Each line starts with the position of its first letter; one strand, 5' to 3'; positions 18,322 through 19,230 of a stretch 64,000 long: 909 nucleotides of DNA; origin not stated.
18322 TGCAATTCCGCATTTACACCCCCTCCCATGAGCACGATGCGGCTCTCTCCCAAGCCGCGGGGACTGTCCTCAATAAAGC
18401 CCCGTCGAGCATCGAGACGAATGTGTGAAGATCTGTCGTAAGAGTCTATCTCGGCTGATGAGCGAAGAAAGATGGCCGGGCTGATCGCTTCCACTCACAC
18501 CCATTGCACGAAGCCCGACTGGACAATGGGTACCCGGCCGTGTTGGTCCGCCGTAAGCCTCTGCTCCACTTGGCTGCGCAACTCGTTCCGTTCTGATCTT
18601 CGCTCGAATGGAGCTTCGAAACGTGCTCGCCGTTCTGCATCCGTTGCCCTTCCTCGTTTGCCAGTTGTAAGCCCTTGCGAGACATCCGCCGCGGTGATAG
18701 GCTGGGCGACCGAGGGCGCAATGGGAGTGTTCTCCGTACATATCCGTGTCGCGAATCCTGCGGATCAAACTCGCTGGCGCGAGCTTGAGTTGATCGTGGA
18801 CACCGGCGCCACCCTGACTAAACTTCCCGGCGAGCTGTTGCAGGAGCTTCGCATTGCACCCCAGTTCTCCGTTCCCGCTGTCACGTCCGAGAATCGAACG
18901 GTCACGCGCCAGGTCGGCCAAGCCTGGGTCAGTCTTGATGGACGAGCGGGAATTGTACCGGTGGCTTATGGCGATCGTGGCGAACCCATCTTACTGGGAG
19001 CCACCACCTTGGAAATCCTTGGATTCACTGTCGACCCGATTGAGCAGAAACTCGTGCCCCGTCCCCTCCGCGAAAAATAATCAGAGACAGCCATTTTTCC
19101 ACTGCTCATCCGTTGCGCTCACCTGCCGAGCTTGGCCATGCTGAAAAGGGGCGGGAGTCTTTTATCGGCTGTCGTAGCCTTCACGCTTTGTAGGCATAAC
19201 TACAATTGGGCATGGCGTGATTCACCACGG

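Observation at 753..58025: Families of 7-nt-periodic repeats arranged as inverted arms at most intercistronic junctions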

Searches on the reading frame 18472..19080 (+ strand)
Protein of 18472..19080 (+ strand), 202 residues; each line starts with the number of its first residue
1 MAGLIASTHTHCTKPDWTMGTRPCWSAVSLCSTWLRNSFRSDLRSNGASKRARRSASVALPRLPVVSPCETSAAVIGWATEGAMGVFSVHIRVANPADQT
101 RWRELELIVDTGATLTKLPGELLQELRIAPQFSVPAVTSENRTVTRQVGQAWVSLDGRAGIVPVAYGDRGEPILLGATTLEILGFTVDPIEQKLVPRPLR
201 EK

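Call 63: search_protein_families(library=pfam, proteins=[window:18472-19080:+])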
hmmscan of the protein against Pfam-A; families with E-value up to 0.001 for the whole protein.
window:18472-19080:+ (202 aa): 1 family
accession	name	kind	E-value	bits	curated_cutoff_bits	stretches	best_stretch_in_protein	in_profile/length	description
PF13650.11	Asp_protease_2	-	1.6e-05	25.9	24.3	1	104-177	9-88/90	Aspartyl protease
